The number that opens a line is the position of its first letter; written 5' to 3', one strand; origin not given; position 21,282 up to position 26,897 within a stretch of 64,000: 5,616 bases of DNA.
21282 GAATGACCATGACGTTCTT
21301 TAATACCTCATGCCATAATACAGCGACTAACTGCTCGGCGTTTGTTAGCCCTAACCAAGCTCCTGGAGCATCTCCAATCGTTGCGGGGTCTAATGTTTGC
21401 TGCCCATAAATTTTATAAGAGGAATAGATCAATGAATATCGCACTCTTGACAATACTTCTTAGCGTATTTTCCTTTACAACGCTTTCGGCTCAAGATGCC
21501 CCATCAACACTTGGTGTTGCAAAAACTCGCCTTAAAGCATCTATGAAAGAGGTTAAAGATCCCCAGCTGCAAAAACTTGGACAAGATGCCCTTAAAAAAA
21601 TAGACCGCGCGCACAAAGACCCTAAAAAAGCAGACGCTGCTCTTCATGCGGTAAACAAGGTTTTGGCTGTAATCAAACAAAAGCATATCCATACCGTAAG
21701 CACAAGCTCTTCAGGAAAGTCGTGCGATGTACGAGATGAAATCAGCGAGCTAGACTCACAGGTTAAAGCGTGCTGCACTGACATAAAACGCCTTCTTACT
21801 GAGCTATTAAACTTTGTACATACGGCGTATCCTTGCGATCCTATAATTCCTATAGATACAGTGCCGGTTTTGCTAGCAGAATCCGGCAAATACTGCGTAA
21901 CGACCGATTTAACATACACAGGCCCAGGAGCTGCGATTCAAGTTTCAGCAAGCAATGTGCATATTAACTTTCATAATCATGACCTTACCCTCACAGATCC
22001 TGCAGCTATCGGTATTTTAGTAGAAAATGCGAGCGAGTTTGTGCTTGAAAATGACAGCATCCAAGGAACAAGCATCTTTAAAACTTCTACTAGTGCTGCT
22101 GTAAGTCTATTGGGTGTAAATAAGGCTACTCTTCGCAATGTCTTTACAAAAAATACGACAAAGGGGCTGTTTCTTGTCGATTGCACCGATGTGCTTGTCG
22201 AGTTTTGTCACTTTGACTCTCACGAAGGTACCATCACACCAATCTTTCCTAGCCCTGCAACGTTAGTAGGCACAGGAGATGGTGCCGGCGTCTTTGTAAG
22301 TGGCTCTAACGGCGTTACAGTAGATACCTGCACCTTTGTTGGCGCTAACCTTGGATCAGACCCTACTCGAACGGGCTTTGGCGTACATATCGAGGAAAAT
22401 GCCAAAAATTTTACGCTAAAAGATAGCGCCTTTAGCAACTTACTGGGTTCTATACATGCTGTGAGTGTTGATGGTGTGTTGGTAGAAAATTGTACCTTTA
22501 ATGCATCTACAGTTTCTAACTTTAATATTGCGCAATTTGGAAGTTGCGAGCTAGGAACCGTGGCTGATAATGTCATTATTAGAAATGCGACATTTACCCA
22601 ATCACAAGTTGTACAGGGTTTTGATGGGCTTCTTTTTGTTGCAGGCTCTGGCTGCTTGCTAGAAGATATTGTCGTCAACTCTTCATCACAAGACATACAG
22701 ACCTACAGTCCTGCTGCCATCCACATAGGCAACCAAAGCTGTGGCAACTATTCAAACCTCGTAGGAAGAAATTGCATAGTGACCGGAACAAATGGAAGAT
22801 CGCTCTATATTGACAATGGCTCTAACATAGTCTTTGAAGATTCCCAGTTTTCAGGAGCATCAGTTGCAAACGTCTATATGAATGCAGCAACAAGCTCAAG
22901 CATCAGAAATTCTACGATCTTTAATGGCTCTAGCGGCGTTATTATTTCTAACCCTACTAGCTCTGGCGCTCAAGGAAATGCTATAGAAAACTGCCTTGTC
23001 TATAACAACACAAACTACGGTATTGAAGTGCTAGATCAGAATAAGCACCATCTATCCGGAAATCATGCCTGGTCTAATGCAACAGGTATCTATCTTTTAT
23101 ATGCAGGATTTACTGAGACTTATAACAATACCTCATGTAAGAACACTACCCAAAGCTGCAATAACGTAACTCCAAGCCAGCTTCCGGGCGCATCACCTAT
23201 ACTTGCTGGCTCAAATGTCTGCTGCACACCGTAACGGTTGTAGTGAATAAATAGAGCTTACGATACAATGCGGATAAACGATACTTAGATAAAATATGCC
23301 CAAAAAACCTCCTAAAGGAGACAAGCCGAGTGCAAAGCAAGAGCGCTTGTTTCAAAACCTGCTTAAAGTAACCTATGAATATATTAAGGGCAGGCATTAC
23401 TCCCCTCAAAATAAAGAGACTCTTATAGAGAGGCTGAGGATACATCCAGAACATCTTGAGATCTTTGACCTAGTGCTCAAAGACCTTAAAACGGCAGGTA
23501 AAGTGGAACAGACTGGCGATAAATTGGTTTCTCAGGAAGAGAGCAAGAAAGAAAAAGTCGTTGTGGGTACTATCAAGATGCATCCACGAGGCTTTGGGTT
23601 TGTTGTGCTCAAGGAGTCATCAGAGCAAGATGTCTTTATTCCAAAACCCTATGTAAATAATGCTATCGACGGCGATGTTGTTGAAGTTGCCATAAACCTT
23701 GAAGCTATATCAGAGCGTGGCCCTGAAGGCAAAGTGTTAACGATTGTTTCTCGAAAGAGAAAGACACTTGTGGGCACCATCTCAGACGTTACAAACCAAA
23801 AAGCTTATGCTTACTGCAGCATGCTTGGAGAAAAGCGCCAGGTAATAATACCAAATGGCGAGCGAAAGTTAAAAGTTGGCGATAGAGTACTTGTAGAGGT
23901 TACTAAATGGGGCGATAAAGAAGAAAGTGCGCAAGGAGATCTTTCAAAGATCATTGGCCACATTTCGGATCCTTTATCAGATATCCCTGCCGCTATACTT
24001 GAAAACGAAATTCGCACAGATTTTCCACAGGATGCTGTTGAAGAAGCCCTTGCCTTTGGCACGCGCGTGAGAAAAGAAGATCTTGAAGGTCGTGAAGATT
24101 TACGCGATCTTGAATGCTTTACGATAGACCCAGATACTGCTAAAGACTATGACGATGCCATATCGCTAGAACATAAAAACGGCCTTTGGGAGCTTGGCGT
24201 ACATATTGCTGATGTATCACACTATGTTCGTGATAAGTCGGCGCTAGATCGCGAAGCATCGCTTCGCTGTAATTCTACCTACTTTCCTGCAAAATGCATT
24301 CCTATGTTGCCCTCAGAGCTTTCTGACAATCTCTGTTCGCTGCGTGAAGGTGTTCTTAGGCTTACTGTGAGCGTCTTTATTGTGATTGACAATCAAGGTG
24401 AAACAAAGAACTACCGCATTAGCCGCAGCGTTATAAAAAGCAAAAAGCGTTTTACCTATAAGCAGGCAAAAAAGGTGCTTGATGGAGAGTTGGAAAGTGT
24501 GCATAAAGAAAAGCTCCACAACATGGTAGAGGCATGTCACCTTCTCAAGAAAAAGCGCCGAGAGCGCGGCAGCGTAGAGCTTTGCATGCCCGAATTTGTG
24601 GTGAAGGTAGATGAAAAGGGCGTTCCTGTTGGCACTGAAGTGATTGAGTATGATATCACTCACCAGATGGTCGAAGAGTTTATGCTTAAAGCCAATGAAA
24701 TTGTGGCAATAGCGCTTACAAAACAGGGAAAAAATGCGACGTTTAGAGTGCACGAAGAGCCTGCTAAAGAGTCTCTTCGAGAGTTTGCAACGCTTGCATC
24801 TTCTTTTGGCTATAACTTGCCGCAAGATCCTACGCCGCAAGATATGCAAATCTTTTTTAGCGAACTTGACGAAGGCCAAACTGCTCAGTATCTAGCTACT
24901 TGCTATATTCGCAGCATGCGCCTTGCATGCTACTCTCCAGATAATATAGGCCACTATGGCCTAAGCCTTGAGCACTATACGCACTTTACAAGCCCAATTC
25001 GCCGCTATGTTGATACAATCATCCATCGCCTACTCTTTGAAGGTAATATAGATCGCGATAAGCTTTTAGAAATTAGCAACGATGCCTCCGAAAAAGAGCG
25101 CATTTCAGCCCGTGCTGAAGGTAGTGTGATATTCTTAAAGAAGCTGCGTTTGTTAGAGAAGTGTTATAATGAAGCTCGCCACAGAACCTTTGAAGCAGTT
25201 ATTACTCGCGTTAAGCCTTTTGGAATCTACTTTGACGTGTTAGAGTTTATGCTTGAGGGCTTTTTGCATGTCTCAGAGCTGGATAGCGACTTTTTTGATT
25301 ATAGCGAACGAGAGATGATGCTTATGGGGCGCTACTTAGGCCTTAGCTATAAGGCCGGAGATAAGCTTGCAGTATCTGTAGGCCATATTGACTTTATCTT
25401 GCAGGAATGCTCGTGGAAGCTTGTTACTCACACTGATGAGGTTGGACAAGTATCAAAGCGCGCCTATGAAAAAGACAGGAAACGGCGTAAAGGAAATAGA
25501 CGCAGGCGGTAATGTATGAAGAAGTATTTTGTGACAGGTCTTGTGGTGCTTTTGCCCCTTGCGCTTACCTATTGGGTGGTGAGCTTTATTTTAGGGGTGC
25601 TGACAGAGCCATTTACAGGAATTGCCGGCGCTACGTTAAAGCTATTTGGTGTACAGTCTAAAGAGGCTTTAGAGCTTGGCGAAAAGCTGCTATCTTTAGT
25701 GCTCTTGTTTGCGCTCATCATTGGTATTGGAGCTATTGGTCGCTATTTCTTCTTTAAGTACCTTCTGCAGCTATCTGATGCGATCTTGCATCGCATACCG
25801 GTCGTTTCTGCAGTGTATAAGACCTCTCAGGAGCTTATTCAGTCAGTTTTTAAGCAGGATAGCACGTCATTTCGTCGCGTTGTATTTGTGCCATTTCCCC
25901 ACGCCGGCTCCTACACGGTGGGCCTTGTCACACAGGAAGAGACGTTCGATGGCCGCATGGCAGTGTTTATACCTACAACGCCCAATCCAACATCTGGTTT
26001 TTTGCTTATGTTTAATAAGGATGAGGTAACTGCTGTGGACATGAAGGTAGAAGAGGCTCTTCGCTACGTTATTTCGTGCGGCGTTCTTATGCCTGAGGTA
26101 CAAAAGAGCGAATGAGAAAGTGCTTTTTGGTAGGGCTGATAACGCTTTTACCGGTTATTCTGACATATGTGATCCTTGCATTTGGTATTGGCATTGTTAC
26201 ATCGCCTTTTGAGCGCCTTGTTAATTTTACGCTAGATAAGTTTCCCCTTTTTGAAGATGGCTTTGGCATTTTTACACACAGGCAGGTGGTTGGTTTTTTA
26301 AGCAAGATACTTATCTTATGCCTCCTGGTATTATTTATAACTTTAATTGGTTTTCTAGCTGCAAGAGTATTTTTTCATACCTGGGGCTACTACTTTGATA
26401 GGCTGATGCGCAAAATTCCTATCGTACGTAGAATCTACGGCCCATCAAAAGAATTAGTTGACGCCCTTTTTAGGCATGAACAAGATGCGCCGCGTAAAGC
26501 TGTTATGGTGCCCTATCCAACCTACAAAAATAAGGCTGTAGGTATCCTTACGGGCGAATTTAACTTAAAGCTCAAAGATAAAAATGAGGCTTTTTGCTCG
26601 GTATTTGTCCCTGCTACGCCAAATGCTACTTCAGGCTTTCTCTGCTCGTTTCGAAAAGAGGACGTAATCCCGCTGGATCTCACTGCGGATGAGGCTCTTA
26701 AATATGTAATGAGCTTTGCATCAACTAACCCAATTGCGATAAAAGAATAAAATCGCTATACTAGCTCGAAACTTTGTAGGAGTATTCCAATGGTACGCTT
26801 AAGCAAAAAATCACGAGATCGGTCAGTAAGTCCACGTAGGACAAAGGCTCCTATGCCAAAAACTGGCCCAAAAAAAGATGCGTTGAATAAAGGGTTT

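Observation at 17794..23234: Tandem triplication of a secreted, cysteine-capped parallel beta-helix protein family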

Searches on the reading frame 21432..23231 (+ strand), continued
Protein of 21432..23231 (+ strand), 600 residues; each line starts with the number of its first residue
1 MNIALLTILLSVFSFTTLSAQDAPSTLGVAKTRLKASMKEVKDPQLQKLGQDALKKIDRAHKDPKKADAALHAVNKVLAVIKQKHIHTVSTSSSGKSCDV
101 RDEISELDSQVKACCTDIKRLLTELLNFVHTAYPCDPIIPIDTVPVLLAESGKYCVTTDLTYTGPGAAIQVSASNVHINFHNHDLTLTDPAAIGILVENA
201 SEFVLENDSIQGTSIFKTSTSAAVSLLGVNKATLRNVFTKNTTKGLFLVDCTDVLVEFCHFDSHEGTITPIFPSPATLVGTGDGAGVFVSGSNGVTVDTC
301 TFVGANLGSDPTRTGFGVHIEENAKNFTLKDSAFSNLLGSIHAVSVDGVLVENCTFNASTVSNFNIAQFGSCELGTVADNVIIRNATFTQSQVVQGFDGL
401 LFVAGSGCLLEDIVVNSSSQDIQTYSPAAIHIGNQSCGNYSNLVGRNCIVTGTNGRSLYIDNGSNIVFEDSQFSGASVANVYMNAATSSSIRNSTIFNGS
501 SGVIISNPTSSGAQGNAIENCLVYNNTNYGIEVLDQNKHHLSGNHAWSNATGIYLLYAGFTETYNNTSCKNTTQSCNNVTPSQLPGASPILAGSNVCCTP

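Call 83: search_protein_families(library=pfam, proteins=[L014:3803-5140:+, L014:6655-8985:+, L014:11723-13720:+, L014:14497-17853:+, L014:18248-19645:+, L015:848-2299:+, L015:2373-3791:+, L015:17352-19097:+, L015:19091-20422:+], max_evalue=0.00001)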
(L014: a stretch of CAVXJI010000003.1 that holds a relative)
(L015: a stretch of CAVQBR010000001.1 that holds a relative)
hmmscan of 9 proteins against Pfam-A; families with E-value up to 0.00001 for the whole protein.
L014:3803-5140:+ (446 aa): 0 families

L014:6655-8985:+ (777 aa): 1 family
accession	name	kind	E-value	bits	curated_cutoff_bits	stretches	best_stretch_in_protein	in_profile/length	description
PF13229.12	Beta_helix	-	9.3e-08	32.3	25.9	0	166-367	6-157/158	Right handed beta helix region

L014:11723-13720:+ (666 aa): 2 families
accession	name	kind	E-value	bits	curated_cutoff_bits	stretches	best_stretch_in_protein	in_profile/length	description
PF08238.18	Sel1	-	8.7e-14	51.9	30.7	0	207-236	6-34/36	Sel1 repeat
PF13424.12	TPR_12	-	9.6e-07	29.4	30.1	0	466-517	18-74/77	Tetratricopeptide repeat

L014:14497-17853:+ (1119 aa): 1 family
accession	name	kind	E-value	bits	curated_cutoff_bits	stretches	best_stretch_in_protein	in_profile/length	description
PF00082.27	Peptidase_S8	-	3.7e-16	59.7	21.8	1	281-495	74-253/288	Subtilase family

L014:18248-19645:+ (466 aa): 8 families
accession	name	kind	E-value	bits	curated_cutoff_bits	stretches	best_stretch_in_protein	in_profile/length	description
PF00023.36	Ank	-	4e-50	165.4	21.1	2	74-104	1-31/33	Ankyrin repeat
PF12796.13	Ank_2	-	6e-50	168.2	27.3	4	243-337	1-90/90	Ankyrin repeats (3 copies)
PF13637.12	Ank_4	-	8.3e-37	124.8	22.7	2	176-225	1-50/50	Ankyrin repeats (many copies)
PF13606.12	Ank_3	-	7.8e-36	117.9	22.3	0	74-102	1-29/30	Ankyrin repeat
PF13857.12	Ank_5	-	1.7e-19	70.1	27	1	61-107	1-48/56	Ankyrin repeats (many copies)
PF23745.1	ANK_LRRK2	-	2.6e-14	53.6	27.5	0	278-360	35-113/130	LRRK2 ANK repeat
PF24521.3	Ank_KRIT1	-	3.4e-14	53.3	80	0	275-331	19-70/149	KRIT1 ankyrin-repeats domain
PF01753.24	zf-MYND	-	2.7e-11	43.8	22.7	1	424-461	1-39/39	MYND finger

L015:848-2299:+ (484 aa): 2 families
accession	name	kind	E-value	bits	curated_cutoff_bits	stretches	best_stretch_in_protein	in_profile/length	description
PF03219.20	TLC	-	6.7e-23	81.7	21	1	27-349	19-368/491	TLC ATP/ADP transporter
PF07690.21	MFS_1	-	1e-08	34.9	33.4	1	78-364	44-302/347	Major Facilitator Superfamily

L015:2373-3791:+ (473 aa): 1 family
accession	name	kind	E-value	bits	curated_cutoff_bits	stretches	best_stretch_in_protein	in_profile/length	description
PF03219.20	TLC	-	1.6e-11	44.2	21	0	132-448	150-487/491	TLC ATP/ADP transporter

L015:17352-19097:+ (582 aa): 5 families
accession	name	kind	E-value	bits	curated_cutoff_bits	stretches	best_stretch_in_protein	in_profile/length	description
PF13177.12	DNA_pol3_delta2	-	3.1e-38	131.7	27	1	49-213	2-160/161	DNA polymerase III, delta subunit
PF00004.35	AAA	-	1.3e-11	45.5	21.2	1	69-207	1-125/131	ATPase family associated with various cellular activities (AAA)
PF22608.2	DNAX_ATPase_lid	-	5.6e-10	39.3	27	1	218-256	2-40/49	DNA polymerase III clamp loader subunit, ATPase lid domain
PF07728.20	AAA_5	-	2.8e-06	27.8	22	0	70-180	3-92/139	AAA domain (dynein-related subfamily)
PF12169.13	DNA_pol3_gamma3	-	9.7e-06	25.9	24.4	0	266-387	1-128/143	DNA polymerase III subunits gamma and tau domain III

L015:19091-20422:+ (444 aa): 12 families
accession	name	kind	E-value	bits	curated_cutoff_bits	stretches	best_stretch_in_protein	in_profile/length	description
PF01926.29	MMR_HSR1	-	8.6e-51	171.3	21.9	2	13-129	2-113/113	50S ribosome-binding GTPase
PF02421.24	FeoB_N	-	1.1e-30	106.6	27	2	12-167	2-155/156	Ferrous iron transport protein B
PF00009.33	GTP_EFTU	-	7.4e-21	75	26.5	1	13-173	6-187/188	Elongation factor Tu GTP binding domain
PF03193.22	RsgA_GTPase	-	5.1e-15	56.2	30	1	94-245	27-170/174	RsgA GTPase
PF04548.22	AIG1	-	5.6e-13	49.1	27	1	187-331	2-151/212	AIG1 family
PF00350.29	Dynamin_N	-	3e-11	44.1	27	0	188-222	1-34/168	Dynamin family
PF14714.11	KH_dom-like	-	3.4e-10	40.5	27.3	1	366-442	4-81/81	KH-domain-like of EngA bacterial GTPase enzymes, C-terminal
PF09439.16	SRPRB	-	7.7e-09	35.6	25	0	9-119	2-99/178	Signal recognition particle receptor beta subunit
PF00071.28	Ras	-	1.7e-08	34.7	21.6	0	187-351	1-154/162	Ras family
PF08477.19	Roc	-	1.1e-07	32.6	27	0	187-309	1-119/119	Ras of Complex, Roc, domain of DAPkinase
PF16897.10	MMR_HSR1_Xtn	-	1.1e-07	32.2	35.2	0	296-358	53-102/106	C-terminal region of MMR_HSR1 domain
PF00025.27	Arf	-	3.2e-06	27.2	22.3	0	180-348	9-165/174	ADP-ribosylation factor family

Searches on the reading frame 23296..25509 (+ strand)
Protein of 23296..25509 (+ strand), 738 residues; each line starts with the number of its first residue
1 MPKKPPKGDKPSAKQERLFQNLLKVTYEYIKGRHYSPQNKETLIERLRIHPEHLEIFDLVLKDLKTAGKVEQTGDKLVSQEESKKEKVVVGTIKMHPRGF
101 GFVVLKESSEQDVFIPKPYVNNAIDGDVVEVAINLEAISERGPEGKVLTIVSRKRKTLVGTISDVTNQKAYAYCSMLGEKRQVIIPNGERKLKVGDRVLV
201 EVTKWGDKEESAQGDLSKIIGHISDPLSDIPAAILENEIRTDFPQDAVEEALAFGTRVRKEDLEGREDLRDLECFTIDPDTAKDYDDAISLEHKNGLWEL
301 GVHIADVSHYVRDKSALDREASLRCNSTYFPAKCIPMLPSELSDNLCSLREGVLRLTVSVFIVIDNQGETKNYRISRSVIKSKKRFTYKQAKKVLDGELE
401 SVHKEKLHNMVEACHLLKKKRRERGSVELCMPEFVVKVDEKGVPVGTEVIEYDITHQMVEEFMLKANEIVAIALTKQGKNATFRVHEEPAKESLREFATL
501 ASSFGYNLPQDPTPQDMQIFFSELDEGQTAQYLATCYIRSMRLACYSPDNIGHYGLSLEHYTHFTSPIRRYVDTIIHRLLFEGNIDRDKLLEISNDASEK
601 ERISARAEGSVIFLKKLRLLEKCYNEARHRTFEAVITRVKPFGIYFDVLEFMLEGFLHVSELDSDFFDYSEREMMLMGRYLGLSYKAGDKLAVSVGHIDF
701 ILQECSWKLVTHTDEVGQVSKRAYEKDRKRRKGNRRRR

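Call 45: search_protein_families(library=pfam, proteins=[window:23296-25509:+], max_evalue=0.001)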
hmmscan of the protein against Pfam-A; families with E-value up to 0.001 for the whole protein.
window:23296-25509:+ (738 aa): 4 families
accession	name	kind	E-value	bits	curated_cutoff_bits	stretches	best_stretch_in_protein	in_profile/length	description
PF00773.25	RNB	-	5.1e-104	348.5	29.3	1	266-580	1-320/326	RNB domain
PF17876.7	CSD2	-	4.6e-19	68.7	26.2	2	181-244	11-74/74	Cold shock domain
PF08206.17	OB_RNB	-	2e-18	66.2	24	1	91-149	1-57/58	Ribonuclease B OB domain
PF00575.29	S1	-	1.1e-06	29.3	22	1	630-679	6-43/74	S1 RNA binding domain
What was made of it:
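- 23296..25512 (+): RNase R (rnr), the conserved downstream neighbour of the array. Pfam RNB E 5e-104 (call 45).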

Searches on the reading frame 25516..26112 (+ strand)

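Call 45: search_protein_families(library=pfam, proteins=[window:25516-26112:+], max_evalue=0.001)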
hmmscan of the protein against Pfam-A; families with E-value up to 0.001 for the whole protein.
window:25516-26112:+ (199 aa): 1 family
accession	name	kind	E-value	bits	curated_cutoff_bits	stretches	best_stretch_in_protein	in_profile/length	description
PF04367.18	DUF502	-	8.5e-27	93.6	23.8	1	62-160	1-107/107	Protein of unknown function (DUF502)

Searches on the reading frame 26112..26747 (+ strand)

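Call 45: search_protein_families(library=pfam, proteins=[window:26112-26747:+], max_evalue=0.001)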
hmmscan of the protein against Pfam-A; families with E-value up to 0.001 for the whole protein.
window:26112-26747:+ (212 aa): 1 family
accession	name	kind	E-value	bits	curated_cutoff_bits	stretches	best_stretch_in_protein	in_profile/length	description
PF04367.18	DUF502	-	1.4e-24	86.5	23.8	1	71-174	2-107/107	Protein of unknown function (DUF502)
